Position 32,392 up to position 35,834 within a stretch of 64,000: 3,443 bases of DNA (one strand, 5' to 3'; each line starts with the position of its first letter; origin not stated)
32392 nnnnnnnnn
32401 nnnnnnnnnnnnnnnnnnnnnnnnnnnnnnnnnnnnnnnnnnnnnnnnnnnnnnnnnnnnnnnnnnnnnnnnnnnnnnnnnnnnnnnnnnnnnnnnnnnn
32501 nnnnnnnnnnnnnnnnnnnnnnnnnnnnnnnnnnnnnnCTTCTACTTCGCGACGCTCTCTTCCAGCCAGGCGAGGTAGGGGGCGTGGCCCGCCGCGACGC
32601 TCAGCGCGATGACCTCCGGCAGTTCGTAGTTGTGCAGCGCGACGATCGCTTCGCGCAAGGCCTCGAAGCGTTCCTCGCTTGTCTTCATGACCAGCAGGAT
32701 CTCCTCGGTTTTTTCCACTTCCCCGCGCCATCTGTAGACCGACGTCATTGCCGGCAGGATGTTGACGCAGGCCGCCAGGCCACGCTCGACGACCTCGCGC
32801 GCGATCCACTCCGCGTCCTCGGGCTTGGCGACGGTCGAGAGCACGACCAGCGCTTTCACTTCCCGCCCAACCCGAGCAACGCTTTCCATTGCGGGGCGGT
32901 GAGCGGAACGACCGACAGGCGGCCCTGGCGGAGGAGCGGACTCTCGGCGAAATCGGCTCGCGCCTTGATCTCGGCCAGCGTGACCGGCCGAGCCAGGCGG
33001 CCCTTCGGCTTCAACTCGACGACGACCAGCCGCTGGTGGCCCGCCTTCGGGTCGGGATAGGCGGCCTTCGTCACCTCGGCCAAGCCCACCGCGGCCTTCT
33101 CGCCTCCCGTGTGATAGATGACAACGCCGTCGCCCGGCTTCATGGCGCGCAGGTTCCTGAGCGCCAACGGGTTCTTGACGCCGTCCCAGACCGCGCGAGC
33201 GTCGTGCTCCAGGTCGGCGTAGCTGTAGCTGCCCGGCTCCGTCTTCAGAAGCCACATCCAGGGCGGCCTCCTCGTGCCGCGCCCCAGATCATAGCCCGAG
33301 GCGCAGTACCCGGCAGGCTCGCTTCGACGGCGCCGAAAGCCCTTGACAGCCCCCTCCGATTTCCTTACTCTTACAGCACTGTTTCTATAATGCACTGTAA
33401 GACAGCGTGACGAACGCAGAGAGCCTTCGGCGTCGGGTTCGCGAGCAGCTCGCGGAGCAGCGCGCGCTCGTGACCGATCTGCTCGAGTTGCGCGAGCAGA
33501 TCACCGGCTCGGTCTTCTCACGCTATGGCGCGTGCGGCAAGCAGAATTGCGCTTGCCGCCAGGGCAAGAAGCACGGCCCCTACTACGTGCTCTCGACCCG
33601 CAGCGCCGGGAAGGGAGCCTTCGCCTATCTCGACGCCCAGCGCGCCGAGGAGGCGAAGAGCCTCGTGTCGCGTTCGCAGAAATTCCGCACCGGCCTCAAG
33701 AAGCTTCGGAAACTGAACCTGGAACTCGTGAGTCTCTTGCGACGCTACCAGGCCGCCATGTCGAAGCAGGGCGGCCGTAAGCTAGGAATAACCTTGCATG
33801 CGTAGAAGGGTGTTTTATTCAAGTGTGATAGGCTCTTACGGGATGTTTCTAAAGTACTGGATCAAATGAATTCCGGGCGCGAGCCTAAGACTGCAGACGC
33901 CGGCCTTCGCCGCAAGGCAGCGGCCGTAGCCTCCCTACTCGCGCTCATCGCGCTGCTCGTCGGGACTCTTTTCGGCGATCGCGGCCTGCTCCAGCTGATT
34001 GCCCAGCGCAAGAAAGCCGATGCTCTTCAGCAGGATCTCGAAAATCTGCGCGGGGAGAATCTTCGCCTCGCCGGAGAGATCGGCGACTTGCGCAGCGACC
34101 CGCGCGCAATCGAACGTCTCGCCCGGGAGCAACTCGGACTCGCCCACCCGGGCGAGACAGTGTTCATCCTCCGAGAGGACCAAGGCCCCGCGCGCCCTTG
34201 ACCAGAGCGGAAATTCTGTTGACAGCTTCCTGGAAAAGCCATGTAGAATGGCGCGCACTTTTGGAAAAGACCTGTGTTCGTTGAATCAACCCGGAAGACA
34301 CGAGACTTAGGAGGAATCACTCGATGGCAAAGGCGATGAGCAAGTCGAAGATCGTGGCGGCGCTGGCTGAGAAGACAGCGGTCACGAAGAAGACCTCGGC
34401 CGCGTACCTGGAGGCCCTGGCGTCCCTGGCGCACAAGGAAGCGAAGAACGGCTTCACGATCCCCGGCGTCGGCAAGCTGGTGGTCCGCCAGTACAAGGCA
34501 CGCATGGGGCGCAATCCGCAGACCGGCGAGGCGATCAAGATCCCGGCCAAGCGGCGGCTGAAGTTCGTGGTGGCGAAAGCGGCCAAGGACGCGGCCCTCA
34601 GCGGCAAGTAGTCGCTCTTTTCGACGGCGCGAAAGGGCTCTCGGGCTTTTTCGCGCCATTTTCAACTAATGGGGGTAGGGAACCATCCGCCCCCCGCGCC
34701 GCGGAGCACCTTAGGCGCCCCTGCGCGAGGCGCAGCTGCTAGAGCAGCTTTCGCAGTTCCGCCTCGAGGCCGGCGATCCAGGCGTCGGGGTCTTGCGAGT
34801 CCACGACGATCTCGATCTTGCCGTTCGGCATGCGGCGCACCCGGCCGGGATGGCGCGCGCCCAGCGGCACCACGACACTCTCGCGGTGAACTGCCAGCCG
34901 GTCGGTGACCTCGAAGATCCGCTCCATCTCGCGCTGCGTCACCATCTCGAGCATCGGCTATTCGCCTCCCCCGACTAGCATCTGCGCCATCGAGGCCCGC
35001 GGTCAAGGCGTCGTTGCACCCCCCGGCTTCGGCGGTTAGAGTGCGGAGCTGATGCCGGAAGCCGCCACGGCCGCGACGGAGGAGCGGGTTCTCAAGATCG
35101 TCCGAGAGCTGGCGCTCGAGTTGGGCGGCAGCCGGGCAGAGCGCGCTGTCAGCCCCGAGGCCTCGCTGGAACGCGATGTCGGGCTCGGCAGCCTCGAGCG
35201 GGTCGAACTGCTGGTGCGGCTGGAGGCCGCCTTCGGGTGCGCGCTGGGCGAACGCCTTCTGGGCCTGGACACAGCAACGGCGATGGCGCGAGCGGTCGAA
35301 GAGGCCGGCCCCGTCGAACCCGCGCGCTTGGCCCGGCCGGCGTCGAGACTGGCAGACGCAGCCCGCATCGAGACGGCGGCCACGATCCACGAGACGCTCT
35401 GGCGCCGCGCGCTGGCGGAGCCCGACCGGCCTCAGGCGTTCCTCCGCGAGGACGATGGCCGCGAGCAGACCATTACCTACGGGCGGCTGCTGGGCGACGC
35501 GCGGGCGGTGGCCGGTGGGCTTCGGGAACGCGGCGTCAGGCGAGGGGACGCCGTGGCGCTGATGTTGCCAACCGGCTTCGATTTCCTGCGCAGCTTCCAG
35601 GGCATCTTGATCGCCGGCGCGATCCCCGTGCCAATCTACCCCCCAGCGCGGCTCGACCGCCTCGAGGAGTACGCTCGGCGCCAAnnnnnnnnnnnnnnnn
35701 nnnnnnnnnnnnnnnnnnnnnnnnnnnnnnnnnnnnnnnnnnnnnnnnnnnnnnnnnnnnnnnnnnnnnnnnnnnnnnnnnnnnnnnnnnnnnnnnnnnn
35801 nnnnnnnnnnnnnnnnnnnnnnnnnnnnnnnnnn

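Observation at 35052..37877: Single-polypeptide ACP / fatty-acyl-AMP ligase / lysophospholipid acyltransferase.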

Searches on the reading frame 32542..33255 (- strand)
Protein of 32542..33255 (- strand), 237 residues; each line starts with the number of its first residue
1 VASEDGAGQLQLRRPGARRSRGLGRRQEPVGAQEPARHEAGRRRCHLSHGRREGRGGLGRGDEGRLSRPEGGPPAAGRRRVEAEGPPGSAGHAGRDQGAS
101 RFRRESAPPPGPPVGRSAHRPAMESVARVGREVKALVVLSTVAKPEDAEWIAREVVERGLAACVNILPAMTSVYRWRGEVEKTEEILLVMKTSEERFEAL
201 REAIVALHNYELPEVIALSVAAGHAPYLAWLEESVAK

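Call 8: search_protein_families(library=pfam, proteins=[window:32542-33255:-], max_evalue=0.01)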
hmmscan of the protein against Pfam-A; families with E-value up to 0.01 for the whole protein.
window:32542-33255:- (237 aa): 1 family
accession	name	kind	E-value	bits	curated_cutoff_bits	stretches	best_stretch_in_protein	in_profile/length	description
PF03091.20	CutA1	-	1.1e-34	118.6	22.4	1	137-233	2-98/99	CutA1 divalent ion tolerance protein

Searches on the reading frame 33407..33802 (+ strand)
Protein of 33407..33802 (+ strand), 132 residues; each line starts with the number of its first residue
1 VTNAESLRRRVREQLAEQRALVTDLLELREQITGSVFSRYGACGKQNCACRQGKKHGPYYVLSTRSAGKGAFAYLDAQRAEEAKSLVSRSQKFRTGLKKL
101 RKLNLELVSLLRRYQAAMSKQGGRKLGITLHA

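Call 7: search_protein_families(library=pfam, proteins=[window:33407-33802:+], max_evalue=0.01)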
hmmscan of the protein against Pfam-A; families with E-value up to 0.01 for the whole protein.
window:33407-33802:+ (132 aa): 1 family
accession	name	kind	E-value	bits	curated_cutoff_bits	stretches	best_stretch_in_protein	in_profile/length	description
PF20586.3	DUF6788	-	1.3e-19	70.6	27.2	1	16-108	6-100/103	Family of unknown function (DUF6788)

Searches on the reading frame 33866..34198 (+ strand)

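Call 7: search_protein_families(library=pfam, proteins=[window:33866-34198:+], max_evalue=0.01)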
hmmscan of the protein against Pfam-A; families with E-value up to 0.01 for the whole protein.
window:33866-34198:+ (111 aa): 1 family
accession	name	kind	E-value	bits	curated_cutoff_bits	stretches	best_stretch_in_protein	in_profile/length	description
PF04977.20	DivIC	-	1.1e-19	70.4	28.9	1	27-104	2-79/80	Septum formation initiator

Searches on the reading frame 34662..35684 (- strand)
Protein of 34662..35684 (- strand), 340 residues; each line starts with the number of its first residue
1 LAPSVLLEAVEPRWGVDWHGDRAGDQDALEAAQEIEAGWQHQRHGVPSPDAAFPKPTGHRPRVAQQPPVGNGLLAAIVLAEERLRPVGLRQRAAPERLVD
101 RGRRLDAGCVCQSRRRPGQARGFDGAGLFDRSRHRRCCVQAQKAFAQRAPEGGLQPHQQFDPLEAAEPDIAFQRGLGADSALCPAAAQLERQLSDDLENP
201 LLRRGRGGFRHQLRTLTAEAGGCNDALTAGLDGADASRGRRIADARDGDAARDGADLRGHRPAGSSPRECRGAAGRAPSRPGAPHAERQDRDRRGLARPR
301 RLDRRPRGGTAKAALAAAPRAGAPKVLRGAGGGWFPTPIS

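Call 8: search_protein_families(library=pfam, proteins=[window:34662-35684:-], max_evalue=0.01)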
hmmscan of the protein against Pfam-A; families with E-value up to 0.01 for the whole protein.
window:34662-35684:- (340 aa): 0 families

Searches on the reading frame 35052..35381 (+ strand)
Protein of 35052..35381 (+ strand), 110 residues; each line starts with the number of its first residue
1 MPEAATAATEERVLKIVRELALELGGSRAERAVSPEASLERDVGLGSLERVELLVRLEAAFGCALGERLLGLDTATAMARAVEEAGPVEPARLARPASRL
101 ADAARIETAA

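Call 24: search_protein_families(library=ncbifam, proteins=[window:35052-35381:+], max_evalue=0.01)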
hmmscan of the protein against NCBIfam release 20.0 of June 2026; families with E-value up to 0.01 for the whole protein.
window:35052-35381:+ (110 aa): 6 families
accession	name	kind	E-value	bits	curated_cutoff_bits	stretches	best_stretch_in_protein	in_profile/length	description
TIGR00517.1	acyl_carrier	equivalog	8.1e-06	25.6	70.45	1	8-66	3-56/77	acyl carrier protein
NF002148.0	PRK00982.1-2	subfamily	8.3e-06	25.6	71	1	8-65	4-56/79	acyl carrier protein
NF002149.0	PRK00982.1-3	equivalog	2.2e-05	24.3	106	1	9-66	4-56/78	acyl carrier protein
NF002151.0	PRK00982.1-5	equivalog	4.2e-05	23.6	92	1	9-66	4-56/78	acyl carrier protein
NF045894.1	PKS_plus_SDR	equivalog_domain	0.00058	17.5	1740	1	5-75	1432-1500/1515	type I polyketide synthase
NF058660.1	cispen_ACP_AmcB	equivalog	0.0083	16.3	80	1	29-67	19-57/80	cispentacin biosynthesis acyl carrier protein AmcB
